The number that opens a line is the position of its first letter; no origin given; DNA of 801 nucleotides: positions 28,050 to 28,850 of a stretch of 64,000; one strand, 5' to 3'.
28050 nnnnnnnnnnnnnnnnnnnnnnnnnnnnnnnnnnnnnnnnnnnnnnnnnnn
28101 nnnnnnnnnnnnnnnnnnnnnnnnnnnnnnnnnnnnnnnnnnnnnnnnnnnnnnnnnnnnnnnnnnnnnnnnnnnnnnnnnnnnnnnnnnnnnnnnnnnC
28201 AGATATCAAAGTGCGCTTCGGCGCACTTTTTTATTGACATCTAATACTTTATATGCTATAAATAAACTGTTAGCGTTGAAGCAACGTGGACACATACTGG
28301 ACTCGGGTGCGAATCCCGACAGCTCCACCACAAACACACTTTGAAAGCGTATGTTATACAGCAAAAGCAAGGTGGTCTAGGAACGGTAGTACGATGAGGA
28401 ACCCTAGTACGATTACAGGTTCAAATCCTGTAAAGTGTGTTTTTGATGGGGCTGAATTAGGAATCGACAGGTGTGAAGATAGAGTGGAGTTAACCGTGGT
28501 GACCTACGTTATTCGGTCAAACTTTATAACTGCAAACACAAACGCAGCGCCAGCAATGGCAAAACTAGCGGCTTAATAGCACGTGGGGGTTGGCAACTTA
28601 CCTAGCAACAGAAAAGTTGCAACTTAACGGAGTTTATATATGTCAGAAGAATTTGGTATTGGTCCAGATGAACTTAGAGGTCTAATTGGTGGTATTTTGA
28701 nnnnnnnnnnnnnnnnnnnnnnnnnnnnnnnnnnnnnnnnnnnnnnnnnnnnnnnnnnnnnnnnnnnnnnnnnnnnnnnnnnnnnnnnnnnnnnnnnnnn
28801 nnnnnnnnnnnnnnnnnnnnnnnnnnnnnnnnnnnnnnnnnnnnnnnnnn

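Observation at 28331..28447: A tRNA-like RNA nested in the intervening segment of a permuted tmRNA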

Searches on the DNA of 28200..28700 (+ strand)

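Call 4: search_rna_families(source=window, start=28300, end=28480, threshold=evalue, max_evalue=10, show_alignments=6)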
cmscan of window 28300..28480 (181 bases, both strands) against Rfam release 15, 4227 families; matches with E-value up to 10: 5.
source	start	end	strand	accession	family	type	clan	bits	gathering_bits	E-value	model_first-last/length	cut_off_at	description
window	28300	28479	+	RF04321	tmRNA_permuted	Gene;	-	49.6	47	2.8e-09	33-118/213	5'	permuted transfer-messenger RNA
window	28300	28477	+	RF01849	alpha_tmRNA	Gene;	CL00001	40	50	1.6e-10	89-176/355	5'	Alphaproteobacteria transfer-messenger RNA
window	28300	28326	+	RF01684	mascRNA-menRNA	Gene;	-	14.4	42.5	1.7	30-56/56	5'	MALAT1-associated small cytoplasmic RNA/MEN beta RNA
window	28389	28410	+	RF01662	ceN89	Gene; snRNA; snoRNA; CD-box;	-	12.4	48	6.8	1-78/78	no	Caenorhabditis snoRNA ceN89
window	28450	28477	-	RF02120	FTX_2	Gene; lncRNA;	-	10.7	48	8.1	71-97/97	no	FTX transcript, XIST regulator conserved region 2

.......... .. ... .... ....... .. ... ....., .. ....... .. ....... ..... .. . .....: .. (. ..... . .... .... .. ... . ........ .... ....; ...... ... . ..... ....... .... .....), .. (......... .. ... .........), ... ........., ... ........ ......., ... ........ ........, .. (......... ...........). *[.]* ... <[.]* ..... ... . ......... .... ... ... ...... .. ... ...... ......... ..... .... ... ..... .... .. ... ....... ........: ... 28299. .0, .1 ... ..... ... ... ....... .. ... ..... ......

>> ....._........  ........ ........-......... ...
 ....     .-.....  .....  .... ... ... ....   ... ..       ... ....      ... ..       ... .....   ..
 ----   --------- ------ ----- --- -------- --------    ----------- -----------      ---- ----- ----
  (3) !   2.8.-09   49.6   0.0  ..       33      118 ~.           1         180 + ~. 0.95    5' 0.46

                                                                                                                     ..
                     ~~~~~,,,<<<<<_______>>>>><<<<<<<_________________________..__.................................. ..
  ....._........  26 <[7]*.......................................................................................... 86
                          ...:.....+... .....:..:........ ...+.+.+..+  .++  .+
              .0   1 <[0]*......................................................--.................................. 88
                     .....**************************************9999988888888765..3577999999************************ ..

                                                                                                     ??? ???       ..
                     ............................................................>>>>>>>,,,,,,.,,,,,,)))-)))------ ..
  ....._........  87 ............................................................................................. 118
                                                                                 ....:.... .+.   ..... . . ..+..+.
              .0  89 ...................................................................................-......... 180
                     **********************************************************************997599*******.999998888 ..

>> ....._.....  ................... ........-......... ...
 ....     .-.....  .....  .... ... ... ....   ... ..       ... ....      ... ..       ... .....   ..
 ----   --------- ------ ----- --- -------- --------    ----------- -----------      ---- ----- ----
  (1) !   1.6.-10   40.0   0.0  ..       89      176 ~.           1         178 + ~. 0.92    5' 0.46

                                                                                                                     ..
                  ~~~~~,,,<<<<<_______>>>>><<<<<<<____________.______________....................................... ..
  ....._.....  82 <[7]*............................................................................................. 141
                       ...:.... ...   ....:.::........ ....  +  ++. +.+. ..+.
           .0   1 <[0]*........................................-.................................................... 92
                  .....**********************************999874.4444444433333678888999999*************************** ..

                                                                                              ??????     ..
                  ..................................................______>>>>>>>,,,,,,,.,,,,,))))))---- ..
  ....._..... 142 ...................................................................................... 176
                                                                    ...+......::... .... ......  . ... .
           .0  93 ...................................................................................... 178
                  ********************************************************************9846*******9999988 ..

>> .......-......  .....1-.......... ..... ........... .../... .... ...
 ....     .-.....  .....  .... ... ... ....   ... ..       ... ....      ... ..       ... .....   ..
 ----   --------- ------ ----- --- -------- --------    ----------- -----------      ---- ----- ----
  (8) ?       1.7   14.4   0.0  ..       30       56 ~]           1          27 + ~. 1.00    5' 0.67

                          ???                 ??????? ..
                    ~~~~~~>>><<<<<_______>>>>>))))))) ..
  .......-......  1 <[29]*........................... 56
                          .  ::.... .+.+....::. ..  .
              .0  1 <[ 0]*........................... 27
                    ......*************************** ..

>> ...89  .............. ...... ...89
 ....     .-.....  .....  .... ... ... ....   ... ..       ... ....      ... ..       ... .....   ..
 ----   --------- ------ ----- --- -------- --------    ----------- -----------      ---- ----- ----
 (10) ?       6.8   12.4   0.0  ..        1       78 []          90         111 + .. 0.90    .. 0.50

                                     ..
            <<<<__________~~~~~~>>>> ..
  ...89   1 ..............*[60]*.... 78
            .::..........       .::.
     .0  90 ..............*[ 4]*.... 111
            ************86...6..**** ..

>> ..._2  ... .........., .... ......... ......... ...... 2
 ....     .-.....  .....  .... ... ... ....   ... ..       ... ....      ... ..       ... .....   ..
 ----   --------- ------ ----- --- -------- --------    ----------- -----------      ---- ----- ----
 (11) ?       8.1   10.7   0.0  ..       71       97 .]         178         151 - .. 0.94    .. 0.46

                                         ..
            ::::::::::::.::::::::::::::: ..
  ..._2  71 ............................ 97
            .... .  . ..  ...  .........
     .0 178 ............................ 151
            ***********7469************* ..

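Call 6: search_dna_similar(query=window:28200-28700:+, collection=phages, mode=distant, max_rows=40)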
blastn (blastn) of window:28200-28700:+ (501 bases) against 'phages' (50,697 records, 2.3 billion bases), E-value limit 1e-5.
Records with a match: 2; places in all: 2; records where one place covers at least 80% of the query: 0.
Best place of each record, by identity: 60-80% 2.
By first word of the organism name: Phaeobacter 1; Bacteriophage 1.
By host as written in the record: Phaeobacter inhibens DSM 17395 1; - 1.
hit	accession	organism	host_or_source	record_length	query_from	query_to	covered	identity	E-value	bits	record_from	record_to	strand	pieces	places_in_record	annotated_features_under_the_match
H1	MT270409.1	Phaeobacter phage MD18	Phaeobacter inhibens DSM 17395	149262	243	352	22%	76.3%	1e-8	67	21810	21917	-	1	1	none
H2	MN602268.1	Bacteriophage DSS3_MAL1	-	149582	243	352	22%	76.3%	1e-8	67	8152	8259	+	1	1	ssrA: transfer-messenger RNA, SsrA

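Call 7: get_annotated_region(hit=H2, flank=1500)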
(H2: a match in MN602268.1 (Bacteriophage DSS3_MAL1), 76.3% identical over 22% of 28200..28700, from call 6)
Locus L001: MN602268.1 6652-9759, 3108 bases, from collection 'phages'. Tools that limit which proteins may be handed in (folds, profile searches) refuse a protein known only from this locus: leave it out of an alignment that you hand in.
description: Bacteriophage DSS3_MAL1, complete genome.
organism: Bacteriophage DSS3_MAL1 (NCBI taxid 2664194)
taxonomy: Viruses; Duplodnaviria; Heunggongvirae; Uroviricota; Caudoviricetes
host: -; source: -; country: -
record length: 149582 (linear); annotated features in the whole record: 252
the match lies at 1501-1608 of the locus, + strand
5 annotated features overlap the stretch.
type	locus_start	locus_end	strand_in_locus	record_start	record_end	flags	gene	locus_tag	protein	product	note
tRNA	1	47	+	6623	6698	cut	-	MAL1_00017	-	tRNA-Met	-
tRNA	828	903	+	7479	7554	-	-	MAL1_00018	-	tRNA-Arg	-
tmRNA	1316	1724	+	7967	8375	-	ssrA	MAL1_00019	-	transfer-messenger RNA, SsrA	-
CDS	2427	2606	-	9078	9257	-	-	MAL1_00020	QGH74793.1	hypothetical protein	-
CDS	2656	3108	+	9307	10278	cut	-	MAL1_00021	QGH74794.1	putative nucleotidyltransferase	-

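Call 8: get_annotated_region(hit=H1, flank=1500)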
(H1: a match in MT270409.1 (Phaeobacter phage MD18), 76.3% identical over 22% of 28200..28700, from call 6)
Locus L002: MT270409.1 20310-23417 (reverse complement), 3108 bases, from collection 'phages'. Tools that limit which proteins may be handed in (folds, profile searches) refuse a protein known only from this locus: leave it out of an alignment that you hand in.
description: Phaeobacter phage MD18, complete genome.
organism: Phaeobacter phage MD18 (NCBI taxid 2723761)
taxonomy: Viruses; Duplodnaviria; Heunggongvirae; Uroviricota; Caudoviricetes
host: Phaeobacter inhibens DSM 17395; source: -; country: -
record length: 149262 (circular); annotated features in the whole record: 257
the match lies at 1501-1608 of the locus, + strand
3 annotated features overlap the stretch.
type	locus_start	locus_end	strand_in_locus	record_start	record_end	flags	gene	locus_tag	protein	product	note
tRNA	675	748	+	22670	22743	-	-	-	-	tRNA-Arg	-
CDS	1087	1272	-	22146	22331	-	-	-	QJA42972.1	hypothetical protein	-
CDS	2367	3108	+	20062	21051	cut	-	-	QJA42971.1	hypothetical protein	-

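Call 39: search_rna_families(source=window, start=28331, end=28444, threshold=evalue, max_evalue=10, show_alignments=5)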
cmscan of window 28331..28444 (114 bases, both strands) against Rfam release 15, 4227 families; matches with E-value up to 10: 2.
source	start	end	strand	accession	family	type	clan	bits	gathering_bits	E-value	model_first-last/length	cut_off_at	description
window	28411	28431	+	RF00005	tRNA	Gene; tRNA;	CL00001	14.4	29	1.1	44-63/71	no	tRNA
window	28331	28384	-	RF00884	MIR815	Gene; miRNA;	-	12.2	63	8.4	1-52/81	3'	MIR815 microRNA precursor family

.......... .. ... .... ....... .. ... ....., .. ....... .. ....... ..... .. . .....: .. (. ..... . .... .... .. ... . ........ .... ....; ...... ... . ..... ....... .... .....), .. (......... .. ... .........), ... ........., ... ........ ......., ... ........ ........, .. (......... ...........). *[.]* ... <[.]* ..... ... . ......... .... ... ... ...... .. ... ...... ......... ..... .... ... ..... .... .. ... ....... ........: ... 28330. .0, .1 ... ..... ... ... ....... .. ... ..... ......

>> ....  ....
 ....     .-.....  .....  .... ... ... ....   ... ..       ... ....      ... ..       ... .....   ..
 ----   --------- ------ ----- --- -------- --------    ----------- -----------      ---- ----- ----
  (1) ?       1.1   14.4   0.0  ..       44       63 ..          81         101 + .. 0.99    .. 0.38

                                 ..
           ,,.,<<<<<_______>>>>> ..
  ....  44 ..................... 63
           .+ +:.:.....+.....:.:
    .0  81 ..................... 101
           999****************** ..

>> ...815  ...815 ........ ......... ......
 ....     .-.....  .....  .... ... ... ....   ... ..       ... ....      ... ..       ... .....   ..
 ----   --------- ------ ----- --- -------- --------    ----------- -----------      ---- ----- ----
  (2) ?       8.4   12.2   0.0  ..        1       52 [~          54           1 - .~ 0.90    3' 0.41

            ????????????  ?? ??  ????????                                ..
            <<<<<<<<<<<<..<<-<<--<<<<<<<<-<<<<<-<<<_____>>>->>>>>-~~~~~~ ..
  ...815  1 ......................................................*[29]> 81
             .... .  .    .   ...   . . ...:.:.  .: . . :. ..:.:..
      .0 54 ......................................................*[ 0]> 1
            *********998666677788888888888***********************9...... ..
